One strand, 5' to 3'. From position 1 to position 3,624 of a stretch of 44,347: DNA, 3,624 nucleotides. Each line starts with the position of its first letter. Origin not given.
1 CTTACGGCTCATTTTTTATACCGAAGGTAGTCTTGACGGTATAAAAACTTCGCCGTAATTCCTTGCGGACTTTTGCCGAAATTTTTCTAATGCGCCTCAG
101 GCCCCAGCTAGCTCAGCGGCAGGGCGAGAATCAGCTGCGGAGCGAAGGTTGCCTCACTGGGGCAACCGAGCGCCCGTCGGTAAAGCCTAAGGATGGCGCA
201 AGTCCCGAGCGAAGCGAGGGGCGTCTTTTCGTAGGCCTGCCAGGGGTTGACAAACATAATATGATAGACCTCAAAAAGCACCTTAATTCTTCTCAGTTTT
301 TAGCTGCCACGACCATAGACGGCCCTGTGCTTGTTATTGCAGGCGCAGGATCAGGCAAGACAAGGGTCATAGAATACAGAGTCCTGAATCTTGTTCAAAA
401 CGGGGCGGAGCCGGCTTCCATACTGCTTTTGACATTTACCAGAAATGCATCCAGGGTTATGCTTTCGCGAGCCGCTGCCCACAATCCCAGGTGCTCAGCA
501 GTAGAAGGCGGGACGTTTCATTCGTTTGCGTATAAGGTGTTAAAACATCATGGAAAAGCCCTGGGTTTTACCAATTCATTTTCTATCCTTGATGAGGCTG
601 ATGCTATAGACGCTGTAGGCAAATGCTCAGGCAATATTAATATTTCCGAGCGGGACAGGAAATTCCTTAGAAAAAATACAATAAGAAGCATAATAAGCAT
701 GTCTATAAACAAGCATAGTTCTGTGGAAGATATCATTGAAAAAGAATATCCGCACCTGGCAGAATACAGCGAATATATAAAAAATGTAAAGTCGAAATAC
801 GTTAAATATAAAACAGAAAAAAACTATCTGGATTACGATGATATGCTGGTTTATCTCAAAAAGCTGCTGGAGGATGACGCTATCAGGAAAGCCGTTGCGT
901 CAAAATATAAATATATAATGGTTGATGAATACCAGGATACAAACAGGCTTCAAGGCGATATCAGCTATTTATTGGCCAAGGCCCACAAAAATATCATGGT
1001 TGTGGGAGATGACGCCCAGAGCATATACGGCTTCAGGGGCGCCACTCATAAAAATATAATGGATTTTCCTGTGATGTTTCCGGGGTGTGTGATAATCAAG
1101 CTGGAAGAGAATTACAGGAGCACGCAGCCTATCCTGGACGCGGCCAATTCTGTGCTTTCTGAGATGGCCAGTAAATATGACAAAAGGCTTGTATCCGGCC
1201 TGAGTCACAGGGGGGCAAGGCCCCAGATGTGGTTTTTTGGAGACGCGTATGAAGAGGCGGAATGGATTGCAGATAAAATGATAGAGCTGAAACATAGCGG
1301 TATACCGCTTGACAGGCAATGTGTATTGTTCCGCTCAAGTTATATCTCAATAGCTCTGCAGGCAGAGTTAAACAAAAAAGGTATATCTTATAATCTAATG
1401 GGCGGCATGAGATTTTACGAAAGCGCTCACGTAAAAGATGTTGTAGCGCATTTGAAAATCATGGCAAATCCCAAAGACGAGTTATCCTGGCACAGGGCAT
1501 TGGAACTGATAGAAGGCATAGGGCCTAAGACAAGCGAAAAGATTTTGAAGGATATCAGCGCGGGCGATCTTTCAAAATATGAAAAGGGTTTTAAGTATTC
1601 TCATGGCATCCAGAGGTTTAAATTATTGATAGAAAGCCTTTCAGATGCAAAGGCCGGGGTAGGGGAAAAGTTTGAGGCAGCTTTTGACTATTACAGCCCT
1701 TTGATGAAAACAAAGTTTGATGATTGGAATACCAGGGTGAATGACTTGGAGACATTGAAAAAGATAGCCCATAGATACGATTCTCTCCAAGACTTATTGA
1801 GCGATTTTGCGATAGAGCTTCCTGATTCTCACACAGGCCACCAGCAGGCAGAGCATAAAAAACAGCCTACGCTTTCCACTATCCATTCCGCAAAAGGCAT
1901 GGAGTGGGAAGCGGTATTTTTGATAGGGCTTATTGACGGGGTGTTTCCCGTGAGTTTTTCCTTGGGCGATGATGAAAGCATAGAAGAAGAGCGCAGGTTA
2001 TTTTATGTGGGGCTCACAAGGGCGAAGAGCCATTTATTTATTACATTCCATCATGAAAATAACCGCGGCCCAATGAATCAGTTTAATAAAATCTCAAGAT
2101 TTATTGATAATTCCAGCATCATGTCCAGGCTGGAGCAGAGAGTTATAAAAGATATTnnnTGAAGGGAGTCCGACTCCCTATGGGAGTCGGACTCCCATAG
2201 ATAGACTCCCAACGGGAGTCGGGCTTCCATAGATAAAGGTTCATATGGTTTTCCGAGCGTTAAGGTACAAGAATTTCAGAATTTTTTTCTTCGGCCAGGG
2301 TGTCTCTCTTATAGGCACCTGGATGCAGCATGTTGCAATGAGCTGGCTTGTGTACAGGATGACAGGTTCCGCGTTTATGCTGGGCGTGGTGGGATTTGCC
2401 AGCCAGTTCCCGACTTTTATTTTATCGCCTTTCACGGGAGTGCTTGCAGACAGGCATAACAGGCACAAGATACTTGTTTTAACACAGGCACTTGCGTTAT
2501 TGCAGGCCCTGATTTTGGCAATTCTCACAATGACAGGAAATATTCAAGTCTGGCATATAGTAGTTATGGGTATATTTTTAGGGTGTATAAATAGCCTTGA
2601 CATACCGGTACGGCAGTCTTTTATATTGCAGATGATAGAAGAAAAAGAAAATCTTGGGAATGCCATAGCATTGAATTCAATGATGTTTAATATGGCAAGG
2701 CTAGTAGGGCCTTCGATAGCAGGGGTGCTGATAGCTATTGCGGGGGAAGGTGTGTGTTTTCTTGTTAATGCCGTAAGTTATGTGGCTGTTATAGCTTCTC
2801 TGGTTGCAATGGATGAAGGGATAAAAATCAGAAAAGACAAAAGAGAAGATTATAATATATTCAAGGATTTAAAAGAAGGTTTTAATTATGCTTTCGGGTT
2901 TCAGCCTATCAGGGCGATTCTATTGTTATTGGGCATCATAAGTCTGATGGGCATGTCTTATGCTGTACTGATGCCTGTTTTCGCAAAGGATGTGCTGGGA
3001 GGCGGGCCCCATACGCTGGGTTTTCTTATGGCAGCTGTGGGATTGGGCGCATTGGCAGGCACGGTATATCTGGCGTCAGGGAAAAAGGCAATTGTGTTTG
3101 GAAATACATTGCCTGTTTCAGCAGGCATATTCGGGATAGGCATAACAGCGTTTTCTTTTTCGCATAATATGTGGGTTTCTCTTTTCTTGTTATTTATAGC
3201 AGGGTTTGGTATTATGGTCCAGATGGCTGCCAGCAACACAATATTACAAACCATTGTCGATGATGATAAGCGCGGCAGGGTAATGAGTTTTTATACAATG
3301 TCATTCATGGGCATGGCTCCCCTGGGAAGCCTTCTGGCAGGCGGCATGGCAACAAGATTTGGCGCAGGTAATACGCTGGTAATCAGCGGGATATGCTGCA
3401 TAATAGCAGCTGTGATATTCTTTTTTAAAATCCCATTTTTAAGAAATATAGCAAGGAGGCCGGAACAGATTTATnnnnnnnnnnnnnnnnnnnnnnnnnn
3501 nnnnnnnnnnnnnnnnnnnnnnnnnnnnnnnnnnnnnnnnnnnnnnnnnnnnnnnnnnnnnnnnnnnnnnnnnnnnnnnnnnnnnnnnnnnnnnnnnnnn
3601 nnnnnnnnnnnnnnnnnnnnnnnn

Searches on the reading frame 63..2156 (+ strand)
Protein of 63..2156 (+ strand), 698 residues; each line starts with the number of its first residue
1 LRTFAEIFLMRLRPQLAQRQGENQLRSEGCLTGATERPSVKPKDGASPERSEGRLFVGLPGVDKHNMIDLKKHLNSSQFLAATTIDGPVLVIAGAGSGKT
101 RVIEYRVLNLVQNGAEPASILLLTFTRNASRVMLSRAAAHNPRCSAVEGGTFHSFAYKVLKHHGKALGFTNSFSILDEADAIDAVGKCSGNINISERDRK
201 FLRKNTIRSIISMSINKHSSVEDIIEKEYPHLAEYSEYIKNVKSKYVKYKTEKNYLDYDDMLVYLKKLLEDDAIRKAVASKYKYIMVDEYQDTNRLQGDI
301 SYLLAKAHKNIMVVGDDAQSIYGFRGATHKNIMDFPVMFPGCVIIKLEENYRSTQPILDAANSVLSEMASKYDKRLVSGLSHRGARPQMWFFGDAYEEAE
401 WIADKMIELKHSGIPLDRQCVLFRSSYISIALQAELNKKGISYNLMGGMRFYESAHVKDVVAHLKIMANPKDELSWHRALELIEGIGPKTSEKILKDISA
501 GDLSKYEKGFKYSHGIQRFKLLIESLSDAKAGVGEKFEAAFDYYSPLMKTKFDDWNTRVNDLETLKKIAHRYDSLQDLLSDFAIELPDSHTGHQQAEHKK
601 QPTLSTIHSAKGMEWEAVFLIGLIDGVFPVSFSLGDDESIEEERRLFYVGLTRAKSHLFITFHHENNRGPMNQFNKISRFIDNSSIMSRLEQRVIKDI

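Call 19: search_protein_families(library=pfam, proteins=[window:63-2156:+], max_evalue=0.001)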
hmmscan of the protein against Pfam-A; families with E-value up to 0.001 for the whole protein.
window:63-2156:+ (698 aa): 6 families
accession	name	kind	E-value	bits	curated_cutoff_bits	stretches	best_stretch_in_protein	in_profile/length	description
PF00580.27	UvrD-helicase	-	7.5e-68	229.6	23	1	74-336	1-267/271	UvrD/REP helicase N-terminal domain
PF13361.12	UvrD_C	-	8.3e-62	210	25.6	1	345-664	1-349/350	UvrD-like helicase C-terminal domain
PF13245.12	AAA_19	-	3.6e-18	66.5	25.1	1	86-325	11-134/134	AAA domain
PF13538.12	UvrD_C_2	-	2.5e-10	40.5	27.4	1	604-660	4-51/52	UvrD-like helicase C-terminal domain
PF01443.25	Viral_helicase1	-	2.1e-07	31.4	21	0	584-660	161-226/228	Viral superfamily 1 RNA helicase core domain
PF13604.12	AAA_30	-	0.00098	19.3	27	0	86-182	18-100/191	AAA domain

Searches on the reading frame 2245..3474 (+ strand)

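Call 19: search_protein_families(library=pfam, proteins=[window:2245-3474:+], max_evalue=0.001)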
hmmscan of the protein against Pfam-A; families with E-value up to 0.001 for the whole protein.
window:2245-3474:+ (410 aa): 3 families
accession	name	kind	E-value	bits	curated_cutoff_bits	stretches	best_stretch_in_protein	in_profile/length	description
PF05977.19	MFS_3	-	6.3e-67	226.6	27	1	5-399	6-398/524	Transmembrane secretion effector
PF07690.21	MFS_1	-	5.7e-37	127.9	33.4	2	15-275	2-254/347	Major Facilitator Superfamily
PF13347.12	MFS_2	-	1e-07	31.3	27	0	181-342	185-347/427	MFS/sugar transport protein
